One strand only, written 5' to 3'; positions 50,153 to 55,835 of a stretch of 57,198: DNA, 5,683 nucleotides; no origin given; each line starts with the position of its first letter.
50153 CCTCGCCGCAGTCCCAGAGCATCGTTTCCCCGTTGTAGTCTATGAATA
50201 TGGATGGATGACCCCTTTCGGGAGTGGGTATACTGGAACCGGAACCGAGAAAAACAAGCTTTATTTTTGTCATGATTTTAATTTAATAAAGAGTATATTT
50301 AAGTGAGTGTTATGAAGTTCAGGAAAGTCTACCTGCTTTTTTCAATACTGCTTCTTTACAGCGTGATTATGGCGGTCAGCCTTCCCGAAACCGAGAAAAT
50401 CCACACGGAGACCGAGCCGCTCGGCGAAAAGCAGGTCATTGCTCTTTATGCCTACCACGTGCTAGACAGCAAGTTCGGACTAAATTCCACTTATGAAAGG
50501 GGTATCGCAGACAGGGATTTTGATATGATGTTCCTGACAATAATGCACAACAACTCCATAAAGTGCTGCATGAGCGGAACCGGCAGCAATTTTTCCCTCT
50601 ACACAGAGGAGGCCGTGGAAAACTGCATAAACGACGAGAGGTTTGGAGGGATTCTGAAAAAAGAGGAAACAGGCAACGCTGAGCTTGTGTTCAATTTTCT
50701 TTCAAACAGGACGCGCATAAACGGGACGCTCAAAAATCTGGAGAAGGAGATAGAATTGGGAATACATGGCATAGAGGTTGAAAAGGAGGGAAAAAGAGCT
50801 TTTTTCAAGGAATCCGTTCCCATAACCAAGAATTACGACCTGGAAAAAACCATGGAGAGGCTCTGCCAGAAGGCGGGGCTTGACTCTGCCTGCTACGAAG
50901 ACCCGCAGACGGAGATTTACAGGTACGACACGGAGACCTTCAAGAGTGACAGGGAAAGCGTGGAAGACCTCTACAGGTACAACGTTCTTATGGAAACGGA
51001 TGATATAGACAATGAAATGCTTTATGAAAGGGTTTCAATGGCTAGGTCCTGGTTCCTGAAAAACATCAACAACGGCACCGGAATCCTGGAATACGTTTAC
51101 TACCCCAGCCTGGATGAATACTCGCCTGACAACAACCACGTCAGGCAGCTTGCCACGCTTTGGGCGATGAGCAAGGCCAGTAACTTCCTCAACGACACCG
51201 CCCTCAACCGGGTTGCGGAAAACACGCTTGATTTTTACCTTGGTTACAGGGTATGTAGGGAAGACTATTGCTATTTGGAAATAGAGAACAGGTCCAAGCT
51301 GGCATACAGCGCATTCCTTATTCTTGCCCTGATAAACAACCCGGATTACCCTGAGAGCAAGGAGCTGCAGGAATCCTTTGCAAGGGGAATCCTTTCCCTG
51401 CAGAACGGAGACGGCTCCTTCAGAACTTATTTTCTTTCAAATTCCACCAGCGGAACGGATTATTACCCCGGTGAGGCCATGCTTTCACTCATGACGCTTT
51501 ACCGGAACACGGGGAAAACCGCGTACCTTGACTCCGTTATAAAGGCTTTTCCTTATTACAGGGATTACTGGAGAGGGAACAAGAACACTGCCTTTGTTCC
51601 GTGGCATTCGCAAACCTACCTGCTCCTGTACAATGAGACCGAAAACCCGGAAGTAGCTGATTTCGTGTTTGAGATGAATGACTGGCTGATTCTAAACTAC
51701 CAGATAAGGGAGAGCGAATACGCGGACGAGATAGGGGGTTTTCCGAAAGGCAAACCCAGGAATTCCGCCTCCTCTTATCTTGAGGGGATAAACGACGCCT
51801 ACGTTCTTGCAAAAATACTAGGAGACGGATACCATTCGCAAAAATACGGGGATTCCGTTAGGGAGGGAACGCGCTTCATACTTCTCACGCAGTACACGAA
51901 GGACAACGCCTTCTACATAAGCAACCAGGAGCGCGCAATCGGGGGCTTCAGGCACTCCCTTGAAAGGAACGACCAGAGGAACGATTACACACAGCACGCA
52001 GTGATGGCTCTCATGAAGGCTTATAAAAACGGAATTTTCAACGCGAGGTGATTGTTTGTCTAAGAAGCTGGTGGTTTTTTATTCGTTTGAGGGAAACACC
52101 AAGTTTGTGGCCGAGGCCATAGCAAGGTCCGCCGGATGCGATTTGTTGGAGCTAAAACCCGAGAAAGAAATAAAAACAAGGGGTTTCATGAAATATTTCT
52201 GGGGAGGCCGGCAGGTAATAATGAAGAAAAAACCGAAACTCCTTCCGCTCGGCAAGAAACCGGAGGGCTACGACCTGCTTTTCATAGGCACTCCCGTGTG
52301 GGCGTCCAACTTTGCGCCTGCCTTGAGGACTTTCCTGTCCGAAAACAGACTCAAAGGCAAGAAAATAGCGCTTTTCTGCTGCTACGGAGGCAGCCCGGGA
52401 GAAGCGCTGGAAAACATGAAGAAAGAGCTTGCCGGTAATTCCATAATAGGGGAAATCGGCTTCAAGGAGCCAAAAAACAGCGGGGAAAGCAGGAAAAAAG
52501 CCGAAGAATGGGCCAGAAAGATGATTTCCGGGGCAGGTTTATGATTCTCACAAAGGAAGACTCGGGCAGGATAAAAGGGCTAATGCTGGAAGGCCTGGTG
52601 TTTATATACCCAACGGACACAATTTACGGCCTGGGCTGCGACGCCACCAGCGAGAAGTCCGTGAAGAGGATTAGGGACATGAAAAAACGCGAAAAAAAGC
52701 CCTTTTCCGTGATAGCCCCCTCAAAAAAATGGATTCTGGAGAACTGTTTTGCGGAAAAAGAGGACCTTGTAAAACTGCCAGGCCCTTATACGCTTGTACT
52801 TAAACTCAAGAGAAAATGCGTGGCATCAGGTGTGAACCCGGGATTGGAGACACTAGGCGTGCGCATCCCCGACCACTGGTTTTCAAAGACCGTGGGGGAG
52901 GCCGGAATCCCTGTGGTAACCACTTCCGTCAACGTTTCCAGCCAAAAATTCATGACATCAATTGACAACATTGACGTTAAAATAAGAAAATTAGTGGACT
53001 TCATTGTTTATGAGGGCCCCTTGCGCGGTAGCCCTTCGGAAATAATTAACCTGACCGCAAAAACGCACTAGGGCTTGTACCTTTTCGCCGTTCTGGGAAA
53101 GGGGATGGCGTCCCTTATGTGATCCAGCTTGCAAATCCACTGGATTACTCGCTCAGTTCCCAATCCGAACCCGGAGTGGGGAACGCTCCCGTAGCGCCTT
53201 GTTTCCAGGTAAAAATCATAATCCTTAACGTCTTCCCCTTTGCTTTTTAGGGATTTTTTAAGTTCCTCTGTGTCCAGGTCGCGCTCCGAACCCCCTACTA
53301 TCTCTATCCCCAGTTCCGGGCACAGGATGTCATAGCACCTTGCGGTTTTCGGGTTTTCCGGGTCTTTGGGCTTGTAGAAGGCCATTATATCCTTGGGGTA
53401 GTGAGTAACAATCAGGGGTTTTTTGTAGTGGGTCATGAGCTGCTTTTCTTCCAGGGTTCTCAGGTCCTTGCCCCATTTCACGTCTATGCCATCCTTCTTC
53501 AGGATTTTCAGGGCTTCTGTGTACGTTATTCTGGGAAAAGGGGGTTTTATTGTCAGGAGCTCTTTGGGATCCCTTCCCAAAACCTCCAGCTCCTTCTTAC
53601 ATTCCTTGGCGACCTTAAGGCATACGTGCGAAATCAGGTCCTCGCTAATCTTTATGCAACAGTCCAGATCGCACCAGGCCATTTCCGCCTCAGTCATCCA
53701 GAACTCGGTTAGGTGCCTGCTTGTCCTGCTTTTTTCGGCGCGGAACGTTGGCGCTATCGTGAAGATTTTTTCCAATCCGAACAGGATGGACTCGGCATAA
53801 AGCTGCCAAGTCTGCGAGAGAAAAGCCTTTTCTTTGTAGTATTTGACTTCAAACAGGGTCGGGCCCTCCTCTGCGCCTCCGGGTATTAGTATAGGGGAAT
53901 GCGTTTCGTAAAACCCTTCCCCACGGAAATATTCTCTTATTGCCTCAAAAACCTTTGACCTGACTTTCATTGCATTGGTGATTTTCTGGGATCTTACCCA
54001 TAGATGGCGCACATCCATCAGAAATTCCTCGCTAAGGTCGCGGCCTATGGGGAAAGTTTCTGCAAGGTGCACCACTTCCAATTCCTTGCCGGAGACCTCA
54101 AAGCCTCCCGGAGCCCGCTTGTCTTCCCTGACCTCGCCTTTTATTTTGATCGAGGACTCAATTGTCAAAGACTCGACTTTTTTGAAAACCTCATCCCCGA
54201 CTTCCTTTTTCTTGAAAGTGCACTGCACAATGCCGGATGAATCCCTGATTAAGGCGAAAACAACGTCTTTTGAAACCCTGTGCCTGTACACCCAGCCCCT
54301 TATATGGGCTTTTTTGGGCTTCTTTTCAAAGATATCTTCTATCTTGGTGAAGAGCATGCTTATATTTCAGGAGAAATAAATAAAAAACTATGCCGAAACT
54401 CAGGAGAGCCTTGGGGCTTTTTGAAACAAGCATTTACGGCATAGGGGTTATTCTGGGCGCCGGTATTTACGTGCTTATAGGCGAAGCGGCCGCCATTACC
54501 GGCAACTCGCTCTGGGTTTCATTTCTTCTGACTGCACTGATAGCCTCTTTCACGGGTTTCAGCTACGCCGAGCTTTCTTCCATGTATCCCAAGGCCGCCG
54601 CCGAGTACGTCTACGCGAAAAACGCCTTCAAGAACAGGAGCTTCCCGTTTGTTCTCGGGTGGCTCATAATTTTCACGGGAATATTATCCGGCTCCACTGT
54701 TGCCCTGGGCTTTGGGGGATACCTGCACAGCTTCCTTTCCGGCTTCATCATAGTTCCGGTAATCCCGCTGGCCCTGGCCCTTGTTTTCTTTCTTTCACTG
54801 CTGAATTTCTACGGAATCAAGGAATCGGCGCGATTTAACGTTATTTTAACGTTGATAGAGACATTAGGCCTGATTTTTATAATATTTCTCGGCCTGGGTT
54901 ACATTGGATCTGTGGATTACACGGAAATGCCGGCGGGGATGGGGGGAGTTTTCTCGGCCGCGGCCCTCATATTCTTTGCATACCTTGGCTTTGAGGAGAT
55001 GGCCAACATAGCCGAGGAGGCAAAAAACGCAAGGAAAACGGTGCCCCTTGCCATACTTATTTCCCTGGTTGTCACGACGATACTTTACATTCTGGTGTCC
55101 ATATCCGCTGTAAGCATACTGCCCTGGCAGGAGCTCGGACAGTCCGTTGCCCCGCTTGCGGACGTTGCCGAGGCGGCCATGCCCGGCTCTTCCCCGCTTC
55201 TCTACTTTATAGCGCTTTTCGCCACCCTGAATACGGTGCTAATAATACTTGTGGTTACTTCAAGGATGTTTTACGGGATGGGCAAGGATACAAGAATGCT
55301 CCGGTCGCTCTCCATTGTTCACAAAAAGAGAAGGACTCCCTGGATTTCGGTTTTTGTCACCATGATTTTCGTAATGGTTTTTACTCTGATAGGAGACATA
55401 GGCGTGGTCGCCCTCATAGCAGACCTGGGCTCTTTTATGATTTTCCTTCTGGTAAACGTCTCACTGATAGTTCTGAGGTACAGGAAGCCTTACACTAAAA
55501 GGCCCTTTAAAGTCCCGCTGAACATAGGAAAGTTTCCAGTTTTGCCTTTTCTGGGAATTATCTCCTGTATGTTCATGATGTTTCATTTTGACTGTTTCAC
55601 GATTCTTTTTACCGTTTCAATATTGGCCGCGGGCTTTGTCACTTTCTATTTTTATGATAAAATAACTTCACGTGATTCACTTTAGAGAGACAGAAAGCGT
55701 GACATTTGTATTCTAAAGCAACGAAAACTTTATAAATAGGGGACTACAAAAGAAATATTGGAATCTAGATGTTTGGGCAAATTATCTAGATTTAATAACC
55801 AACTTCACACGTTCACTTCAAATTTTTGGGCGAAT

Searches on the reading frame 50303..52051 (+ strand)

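Call 79: search_protein_families(library=pfam, proteins=[window:50303-52051:+], max_evalue=0.0001)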
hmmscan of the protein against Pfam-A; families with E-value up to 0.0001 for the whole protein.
window:50303-52051:+ (582 aa): 1 family
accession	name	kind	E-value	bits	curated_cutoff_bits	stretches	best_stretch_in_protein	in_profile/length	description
PF01871.22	AMMECR1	-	3.3e-15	56.4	25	1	75-213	32-168/168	AMMECR1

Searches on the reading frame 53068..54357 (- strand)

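Call 79: search_protein_families(library=pfam, proteins=[window:53068-54357:-], max_evalue=0.0001)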
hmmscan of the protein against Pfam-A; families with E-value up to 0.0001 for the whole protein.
window:53068-54357:- (429 aa): 2 families
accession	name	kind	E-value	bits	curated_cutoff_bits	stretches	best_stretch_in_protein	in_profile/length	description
PF00152.25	tRNA-synt_2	-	1e-76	258.4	25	1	110-423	2-307/308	tRNA synthetases class II (D, K and N)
PF01336.31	tRNA_anti-codon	-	1.1e-13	51.4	27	1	19-96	3-75/75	OB-fold nucleic acid binding domain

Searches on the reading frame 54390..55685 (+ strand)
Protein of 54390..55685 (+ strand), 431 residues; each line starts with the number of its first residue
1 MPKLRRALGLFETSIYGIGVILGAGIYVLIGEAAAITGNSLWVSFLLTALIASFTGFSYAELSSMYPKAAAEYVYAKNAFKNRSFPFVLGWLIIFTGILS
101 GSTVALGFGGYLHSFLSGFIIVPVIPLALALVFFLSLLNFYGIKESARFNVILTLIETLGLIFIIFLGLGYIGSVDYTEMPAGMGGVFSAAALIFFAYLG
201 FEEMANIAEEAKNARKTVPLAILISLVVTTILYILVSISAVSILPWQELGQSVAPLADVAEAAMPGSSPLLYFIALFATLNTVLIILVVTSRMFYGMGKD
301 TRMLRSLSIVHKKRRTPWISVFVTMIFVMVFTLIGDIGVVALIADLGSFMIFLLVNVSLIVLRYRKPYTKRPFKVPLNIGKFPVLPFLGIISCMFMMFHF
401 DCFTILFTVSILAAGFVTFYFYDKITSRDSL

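Call 79: search_protein_families(library=pfam, proteins=[window:54390-55685:+], max_evalue=0.0001)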
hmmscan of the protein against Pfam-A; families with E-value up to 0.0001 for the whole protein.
window:54390-55685:+ (431 aa): 3 families
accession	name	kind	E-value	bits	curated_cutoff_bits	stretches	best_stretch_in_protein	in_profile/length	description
PF13520.12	AA_permease_2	-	2.4e-46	159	27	1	8-398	1-402/427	Amino acid permease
PF00324.27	AA_permease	-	1.2e-37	130.1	24.6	1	17-401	6-423/470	Amino acid permease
PF03845.19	Spore_permease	-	1.2e-06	28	23.4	1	18-256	12-246/321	Spore germination protein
